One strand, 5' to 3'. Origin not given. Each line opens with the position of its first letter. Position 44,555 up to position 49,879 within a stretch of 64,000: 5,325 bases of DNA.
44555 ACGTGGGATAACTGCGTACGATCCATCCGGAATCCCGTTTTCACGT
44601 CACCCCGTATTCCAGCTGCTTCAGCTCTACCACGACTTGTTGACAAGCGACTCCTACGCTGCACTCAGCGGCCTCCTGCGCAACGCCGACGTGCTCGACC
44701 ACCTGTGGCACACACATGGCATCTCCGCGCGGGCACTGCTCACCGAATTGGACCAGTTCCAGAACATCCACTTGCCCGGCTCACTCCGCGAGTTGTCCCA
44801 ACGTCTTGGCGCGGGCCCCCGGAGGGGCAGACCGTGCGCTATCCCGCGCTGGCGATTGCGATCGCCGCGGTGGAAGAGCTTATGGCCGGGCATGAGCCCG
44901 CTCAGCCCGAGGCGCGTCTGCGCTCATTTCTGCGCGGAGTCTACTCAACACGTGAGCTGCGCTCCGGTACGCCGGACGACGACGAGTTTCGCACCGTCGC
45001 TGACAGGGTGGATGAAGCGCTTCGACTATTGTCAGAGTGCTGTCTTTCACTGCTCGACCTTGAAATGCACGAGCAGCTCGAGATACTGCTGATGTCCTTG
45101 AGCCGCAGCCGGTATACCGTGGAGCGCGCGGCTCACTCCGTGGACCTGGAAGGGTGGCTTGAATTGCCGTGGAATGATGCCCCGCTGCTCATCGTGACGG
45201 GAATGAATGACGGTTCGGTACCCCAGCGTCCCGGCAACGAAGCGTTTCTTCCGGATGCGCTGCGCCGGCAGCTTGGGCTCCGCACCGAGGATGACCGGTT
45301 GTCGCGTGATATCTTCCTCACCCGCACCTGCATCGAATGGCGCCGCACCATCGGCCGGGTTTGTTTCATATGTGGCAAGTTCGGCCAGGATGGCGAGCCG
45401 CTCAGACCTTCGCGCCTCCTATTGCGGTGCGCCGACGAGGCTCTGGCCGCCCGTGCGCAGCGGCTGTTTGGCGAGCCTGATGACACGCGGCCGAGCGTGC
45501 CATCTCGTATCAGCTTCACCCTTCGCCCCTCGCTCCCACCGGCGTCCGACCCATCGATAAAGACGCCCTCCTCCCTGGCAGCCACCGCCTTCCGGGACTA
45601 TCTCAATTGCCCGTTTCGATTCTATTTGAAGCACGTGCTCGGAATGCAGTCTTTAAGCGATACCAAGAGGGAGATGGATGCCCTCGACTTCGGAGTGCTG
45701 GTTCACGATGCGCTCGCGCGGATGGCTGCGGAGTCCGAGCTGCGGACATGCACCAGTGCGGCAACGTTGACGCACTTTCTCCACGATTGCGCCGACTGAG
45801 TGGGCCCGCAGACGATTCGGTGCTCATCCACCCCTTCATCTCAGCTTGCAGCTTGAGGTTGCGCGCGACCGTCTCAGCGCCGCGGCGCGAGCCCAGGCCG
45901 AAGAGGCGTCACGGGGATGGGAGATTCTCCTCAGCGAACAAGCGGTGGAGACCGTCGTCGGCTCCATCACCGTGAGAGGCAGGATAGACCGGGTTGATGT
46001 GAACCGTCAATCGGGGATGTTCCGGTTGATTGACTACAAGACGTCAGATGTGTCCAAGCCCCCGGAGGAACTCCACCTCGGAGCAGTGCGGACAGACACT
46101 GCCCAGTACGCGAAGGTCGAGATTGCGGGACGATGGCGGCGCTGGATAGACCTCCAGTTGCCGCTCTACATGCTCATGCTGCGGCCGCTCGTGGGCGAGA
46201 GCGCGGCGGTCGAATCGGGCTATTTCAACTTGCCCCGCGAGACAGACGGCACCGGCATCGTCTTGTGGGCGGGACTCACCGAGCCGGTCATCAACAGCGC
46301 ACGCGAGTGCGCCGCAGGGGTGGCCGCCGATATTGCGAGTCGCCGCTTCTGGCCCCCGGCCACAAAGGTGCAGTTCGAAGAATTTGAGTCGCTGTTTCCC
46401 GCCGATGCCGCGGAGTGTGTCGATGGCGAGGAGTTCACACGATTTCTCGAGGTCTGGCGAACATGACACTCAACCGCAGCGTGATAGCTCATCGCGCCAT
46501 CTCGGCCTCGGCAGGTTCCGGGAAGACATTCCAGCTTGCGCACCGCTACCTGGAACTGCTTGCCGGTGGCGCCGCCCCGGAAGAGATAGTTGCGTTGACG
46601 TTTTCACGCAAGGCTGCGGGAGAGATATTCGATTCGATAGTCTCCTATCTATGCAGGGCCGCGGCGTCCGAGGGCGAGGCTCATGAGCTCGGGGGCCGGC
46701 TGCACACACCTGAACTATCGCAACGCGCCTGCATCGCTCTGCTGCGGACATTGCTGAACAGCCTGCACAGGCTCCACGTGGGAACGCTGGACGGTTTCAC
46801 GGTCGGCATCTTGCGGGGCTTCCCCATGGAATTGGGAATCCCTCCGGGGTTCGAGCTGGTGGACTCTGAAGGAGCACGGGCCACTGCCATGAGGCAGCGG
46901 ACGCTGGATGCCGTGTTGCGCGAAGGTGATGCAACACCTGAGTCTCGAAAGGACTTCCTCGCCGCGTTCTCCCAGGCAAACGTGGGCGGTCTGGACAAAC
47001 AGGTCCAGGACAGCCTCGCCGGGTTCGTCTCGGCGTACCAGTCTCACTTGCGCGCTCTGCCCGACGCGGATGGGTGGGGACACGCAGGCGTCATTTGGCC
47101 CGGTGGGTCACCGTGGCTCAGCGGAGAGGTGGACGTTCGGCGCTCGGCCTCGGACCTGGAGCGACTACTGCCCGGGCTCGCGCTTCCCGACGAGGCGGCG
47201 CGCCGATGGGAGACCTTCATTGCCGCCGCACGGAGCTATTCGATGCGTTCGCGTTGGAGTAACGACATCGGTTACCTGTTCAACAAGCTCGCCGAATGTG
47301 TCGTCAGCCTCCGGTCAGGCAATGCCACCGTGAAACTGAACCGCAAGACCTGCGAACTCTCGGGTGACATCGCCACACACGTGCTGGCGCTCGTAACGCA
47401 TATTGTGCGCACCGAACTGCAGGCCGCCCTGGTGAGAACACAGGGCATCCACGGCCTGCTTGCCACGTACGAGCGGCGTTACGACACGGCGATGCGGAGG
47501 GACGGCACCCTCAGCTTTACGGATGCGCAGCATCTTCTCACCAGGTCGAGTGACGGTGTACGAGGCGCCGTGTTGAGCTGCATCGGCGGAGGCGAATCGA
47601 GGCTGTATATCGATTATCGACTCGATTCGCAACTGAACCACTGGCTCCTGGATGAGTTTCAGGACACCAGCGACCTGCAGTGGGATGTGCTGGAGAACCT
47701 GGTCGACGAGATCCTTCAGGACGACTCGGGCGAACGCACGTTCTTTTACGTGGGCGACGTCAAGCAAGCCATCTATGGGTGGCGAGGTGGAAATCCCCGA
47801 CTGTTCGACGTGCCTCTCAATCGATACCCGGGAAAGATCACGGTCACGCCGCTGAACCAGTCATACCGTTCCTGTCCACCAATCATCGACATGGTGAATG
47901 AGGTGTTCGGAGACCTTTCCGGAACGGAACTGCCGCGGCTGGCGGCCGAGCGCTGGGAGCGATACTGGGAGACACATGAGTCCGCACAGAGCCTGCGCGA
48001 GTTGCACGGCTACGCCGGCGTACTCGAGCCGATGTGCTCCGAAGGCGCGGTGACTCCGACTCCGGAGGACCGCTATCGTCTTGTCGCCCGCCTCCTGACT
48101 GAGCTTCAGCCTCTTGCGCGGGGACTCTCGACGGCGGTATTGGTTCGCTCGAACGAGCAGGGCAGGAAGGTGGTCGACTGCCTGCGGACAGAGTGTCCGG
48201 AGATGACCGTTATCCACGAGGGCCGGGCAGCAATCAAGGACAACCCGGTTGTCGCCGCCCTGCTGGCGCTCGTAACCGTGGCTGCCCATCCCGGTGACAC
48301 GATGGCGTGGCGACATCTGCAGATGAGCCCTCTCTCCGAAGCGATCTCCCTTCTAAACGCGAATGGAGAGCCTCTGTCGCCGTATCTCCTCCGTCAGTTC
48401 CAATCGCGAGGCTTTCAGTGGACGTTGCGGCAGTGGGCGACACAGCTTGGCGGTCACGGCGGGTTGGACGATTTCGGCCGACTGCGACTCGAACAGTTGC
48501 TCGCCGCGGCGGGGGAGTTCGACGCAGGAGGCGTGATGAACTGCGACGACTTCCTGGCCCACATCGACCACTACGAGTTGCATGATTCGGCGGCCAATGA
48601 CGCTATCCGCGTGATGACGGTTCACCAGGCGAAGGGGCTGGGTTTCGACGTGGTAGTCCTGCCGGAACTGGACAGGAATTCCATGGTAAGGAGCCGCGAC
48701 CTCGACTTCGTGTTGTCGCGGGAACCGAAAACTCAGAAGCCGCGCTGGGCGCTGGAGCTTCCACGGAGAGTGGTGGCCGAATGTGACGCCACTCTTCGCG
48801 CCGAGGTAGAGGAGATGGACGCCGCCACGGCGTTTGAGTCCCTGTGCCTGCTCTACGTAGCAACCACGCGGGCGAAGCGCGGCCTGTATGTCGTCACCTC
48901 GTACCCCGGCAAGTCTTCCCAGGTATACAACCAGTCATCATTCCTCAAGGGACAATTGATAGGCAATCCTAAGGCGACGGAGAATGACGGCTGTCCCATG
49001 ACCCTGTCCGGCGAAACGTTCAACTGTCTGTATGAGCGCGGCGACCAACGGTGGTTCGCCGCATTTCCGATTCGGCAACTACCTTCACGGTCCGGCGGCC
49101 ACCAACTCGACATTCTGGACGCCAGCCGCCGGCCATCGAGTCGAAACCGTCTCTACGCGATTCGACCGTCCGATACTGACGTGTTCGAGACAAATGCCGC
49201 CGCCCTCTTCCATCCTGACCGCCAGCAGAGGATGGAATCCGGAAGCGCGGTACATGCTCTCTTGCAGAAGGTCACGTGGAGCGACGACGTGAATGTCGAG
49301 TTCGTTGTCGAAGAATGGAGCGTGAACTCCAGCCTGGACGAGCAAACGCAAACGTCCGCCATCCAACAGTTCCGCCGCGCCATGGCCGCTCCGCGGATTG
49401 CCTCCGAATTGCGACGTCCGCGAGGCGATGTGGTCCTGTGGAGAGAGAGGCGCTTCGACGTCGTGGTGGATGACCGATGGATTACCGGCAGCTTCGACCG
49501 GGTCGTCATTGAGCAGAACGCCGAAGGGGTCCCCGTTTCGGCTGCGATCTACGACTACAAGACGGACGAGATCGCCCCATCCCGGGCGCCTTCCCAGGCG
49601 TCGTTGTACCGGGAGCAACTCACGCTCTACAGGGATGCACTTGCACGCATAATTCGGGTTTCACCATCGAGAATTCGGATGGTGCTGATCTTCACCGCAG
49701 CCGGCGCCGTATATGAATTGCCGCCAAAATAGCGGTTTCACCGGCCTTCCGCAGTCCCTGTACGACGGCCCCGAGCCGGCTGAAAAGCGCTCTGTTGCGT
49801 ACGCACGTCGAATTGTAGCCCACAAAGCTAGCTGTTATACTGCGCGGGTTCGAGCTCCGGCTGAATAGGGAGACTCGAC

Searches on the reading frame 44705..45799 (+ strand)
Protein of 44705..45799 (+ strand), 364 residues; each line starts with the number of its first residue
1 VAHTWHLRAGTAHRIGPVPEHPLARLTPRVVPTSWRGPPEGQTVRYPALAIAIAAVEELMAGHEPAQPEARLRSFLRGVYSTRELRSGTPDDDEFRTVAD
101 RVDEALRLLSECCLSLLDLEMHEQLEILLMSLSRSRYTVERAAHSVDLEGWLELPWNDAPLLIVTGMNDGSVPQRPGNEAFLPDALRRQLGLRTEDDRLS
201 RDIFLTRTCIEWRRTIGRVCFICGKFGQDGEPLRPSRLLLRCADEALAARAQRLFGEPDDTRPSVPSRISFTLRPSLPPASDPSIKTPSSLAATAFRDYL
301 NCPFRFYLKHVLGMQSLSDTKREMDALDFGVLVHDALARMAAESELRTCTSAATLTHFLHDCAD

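Call 37: search_protein_families(library=pfam, proteins=[window:44705-45799:+], max_evalue=0.001)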
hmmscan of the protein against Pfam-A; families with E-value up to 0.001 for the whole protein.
window:44705-45799:+ (364 aa): 1 family
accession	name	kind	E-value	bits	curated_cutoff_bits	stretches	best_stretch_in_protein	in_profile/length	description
PF12705.13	PDDEXK_1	-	4e-09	37.2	22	1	291-349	2-56/247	PD-(D/E)XK nuclease superfamily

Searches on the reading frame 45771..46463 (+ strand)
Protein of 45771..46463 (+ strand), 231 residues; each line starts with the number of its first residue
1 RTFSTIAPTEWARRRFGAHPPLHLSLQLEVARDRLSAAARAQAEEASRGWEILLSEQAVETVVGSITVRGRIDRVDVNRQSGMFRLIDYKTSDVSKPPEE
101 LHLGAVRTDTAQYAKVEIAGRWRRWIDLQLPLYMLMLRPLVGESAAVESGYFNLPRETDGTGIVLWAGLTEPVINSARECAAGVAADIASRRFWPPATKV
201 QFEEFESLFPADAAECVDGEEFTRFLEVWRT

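Call 44: search_protein_families(library=pfam, proteins=[window:45771-46463:+], max_evalue=0.0001)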
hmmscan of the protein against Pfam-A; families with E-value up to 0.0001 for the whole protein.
window:45771-46463:+ (231 aa): 1 family
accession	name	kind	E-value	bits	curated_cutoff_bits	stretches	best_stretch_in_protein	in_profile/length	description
PF12705.13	PDDEXK_1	-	2.5e-15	57.6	22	1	8-218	69-226/247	PD-(D/E)XK nuclease superfamily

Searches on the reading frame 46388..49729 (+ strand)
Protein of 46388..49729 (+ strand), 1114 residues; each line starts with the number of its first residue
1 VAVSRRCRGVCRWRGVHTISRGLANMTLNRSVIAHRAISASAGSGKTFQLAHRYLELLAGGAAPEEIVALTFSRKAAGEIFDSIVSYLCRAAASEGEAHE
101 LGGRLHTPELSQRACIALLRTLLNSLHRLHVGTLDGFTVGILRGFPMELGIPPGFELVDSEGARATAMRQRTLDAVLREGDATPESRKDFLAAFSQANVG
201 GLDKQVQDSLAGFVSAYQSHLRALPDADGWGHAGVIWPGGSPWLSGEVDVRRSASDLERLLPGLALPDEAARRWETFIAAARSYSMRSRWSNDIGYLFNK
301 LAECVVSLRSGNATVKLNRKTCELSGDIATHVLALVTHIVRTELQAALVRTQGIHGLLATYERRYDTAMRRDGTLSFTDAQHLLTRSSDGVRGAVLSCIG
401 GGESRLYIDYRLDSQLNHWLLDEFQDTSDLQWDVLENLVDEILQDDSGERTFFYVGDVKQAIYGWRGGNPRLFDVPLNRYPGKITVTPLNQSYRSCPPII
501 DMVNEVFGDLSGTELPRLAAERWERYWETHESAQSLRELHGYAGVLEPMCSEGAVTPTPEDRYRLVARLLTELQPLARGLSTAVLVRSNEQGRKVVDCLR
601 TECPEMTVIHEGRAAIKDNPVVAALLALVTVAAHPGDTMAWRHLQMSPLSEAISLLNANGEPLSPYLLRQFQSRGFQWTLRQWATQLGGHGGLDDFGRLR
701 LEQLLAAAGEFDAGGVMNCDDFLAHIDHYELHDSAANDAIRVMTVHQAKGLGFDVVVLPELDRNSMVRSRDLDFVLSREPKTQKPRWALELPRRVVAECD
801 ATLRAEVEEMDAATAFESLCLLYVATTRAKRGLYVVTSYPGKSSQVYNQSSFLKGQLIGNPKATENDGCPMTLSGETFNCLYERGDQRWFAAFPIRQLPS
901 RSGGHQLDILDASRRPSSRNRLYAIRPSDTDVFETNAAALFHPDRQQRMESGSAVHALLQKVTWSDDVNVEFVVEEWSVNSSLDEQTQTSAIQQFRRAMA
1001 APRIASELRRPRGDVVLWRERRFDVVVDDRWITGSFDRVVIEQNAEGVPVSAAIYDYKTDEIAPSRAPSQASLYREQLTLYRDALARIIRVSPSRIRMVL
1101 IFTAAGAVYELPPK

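Call 44: search_protein_families(library=pfam, proteins=[window:46388-49729:+], max_evalue=0.0001)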
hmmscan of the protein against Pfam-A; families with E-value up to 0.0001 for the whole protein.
window:46388-49729:+ (1114 aa): 5 families
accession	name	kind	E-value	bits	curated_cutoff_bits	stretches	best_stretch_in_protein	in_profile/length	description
PF00580.27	UvrD-helicase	-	4e-33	115.7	23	1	36-473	16-263/271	UvrD/REP helicase N-terminal domain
PF13361.12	UvrD_C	-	7.6e-18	65.5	25.6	1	724-837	269-347/350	UvrD-like helicase C-terminal domain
PF12705.13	PDDEXK_1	-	7.8e-11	42.8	22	1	946-1103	32-189/247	PD-(D/E)XK nuclease superfamily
PF13538.12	UvrD_C_2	-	1.4e-08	34.9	27.4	0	740-762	2-26/52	UvrD-like helicase C-terminal domain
PF13245.12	AAA_19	-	1.7e-07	31.9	25.1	0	37-84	15-61/134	AAA domain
